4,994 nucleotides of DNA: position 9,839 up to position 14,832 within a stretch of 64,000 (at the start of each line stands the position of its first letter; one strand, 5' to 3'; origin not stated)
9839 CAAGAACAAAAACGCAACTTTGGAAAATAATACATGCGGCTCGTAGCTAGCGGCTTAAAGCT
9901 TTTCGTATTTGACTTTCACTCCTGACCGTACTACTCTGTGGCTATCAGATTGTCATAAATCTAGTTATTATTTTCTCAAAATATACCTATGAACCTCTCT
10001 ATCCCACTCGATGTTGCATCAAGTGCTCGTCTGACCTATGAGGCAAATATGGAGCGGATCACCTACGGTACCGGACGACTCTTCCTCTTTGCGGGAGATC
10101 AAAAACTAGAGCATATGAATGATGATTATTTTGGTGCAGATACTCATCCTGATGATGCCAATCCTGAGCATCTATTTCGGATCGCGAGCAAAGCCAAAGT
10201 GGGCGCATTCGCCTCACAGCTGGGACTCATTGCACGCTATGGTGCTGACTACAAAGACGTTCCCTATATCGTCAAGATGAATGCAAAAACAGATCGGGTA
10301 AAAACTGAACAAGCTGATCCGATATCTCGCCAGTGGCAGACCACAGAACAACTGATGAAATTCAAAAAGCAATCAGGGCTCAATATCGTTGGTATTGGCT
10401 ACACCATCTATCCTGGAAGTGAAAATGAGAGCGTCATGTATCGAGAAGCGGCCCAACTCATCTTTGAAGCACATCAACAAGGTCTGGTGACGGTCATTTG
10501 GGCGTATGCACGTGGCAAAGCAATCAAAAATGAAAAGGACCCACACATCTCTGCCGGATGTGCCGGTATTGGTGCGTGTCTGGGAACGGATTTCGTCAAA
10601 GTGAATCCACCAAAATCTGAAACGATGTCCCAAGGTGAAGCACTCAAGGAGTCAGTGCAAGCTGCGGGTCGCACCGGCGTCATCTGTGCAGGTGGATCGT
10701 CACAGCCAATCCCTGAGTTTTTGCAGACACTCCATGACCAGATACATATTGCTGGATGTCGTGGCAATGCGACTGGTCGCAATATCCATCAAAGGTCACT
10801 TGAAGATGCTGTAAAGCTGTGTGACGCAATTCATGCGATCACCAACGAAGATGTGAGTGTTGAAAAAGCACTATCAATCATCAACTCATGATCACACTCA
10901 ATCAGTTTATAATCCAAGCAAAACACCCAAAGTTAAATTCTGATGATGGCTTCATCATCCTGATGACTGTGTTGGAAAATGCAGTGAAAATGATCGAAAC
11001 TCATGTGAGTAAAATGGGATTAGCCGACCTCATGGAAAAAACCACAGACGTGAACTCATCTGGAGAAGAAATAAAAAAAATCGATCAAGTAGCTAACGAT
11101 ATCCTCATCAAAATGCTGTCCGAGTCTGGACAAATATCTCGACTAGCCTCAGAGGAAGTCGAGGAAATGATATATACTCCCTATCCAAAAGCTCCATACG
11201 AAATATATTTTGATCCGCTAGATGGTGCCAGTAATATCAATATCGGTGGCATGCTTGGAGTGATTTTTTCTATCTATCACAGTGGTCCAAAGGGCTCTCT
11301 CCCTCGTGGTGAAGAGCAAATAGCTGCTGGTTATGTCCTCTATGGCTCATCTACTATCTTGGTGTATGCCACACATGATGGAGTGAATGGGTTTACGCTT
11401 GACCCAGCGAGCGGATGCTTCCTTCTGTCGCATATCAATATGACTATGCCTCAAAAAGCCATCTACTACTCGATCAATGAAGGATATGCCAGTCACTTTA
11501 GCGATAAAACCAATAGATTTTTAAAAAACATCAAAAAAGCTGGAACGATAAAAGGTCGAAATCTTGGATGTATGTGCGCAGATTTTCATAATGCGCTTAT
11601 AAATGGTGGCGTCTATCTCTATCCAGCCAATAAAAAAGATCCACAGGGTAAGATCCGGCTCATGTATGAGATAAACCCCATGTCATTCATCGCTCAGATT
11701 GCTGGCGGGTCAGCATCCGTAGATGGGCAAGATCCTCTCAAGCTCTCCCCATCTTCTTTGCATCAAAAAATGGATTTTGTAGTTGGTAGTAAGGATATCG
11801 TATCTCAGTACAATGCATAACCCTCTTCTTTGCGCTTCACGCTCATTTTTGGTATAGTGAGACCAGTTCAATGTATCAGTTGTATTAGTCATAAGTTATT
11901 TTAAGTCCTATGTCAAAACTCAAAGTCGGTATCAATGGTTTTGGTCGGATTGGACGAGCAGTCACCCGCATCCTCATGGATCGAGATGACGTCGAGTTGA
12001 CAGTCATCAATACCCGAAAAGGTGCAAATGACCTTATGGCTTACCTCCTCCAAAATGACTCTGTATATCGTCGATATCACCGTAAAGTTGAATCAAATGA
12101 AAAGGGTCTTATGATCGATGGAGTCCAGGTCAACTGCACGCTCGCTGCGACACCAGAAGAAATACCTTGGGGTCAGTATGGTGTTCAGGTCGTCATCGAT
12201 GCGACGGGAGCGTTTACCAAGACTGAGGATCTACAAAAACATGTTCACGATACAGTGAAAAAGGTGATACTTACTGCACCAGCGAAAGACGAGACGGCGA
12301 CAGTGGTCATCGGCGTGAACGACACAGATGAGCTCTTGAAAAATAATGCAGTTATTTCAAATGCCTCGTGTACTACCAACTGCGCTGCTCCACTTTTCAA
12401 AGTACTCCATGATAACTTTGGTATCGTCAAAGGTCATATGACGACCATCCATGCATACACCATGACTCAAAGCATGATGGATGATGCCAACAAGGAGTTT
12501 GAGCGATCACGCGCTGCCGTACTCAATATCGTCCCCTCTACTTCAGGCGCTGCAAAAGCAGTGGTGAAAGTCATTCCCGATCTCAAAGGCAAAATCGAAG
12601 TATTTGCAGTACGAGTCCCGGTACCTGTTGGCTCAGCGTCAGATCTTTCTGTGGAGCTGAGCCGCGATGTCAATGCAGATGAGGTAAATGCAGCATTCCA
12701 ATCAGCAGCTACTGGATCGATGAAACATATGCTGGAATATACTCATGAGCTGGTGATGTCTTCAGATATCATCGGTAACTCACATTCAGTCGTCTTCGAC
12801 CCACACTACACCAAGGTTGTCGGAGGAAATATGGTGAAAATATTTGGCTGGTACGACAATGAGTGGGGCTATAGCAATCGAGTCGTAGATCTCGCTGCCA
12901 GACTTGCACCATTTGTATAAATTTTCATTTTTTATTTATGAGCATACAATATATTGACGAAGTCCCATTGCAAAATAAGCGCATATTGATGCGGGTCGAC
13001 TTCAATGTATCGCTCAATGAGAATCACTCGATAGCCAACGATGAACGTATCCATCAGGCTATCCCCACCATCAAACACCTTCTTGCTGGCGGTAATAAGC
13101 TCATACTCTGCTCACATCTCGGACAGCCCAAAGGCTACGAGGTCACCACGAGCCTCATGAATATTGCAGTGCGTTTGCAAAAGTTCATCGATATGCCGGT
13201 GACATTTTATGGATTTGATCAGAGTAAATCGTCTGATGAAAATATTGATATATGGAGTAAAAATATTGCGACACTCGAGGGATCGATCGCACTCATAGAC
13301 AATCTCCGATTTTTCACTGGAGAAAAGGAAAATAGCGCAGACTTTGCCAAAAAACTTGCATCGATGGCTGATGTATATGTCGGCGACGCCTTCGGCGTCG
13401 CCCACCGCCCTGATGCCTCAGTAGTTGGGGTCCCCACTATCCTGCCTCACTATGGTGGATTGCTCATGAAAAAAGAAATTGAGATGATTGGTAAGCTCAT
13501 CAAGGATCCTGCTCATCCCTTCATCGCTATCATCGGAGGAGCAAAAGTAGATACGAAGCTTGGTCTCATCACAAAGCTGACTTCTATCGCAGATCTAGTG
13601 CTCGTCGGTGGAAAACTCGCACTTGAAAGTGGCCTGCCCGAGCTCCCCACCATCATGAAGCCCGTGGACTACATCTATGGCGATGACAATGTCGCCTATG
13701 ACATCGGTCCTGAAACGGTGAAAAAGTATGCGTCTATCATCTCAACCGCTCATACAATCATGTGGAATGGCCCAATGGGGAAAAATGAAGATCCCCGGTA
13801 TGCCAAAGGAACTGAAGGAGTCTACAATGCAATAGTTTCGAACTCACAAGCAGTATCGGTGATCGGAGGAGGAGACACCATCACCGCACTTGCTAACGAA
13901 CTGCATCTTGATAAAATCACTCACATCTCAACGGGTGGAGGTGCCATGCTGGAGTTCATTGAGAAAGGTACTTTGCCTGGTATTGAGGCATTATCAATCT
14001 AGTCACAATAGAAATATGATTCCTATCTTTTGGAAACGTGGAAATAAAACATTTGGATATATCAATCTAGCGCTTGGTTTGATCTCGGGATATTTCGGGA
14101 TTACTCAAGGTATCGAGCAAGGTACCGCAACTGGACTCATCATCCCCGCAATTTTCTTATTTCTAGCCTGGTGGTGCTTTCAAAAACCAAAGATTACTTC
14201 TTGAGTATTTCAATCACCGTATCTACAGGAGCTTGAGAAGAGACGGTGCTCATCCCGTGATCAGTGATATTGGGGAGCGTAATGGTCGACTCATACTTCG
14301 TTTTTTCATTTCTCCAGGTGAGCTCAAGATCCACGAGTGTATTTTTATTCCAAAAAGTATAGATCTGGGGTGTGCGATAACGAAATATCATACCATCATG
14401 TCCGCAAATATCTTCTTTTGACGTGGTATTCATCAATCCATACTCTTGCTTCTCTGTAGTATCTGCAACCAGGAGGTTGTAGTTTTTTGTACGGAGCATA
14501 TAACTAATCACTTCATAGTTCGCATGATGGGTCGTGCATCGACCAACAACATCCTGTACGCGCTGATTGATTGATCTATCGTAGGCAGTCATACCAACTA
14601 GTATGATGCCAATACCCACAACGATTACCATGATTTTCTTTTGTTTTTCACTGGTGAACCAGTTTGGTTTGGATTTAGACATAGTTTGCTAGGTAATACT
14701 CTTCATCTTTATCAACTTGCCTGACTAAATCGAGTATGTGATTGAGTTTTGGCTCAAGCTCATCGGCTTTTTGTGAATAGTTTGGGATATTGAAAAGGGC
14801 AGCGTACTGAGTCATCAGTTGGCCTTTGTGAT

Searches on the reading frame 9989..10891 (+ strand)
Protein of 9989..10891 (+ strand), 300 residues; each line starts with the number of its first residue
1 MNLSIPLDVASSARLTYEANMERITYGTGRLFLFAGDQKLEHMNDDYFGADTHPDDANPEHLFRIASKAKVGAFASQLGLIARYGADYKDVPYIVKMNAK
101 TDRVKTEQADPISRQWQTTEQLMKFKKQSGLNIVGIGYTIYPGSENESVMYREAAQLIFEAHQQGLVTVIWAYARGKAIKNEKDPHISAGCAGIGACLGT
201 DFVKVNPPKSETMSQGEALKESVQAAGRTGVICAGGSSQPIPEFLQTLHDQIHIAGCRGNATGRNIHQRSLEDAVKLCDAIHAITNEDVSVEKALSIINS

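Call 6: search_protein_families(library=pfam, proteins=[window:9989-10891:+], max_evalue=0.01)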
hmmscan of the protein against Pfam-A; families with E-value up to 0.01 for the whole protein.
window:9989-10891:+ (300 aa): 1 family
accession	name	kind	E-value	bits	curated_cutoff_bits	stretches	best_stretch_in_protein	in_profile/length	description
PF01791.15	DeoC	-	5.4e-47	160.8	23.8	1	33-269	3-229/229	DeoC/LacD family aldolase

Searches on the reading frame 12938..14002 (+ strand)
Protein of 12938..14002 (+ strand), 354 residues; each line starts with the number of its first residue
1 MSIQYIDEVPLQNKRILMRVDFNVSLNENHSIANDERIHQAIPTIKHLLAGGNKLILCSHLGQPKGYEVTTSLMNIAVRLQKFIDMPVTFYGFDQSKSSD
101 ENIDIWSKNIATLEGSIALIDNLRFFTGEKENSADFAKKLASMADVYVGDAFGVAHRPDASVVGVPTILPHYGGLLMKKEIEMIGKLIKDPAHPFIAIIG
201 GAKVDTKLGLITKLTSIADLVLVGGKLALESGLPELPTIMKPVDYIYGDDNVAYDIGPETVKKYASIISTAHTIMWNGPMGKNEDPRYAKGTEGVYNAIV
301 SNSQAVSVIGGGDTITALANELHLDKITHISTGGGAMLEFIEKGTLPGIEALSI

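Call 51: search_protein_families(library=pfam, proteins=[window:12938-14002:+], max_evalue=0.001)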
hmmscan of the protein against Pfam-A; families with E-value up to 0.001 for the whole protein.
window:12938-14002:+ (354 aa): 1 family
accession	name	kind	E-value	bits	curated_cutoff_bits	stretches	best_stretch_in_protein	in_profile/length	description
PF00162.24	PGK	-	4.4e-104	348.9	27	2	6-228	1-217/379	Phosphoglycerate kinase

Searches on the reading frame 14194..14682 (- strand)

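Call 51: search_protein_families(library=pfam, proteins=[window:14194-14682:-], max_evalue=0.001)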
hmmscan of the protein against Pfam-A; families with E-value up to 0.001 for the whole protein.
window:14194-14682:- (162 aa): 1 family
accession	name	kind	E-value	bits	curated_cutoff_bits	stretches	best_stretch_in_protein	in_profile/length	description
PF02643.20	DUF192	-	6.8e-10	39.4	27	1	70-129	3-59/96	Uncharacterized ACR, COG1430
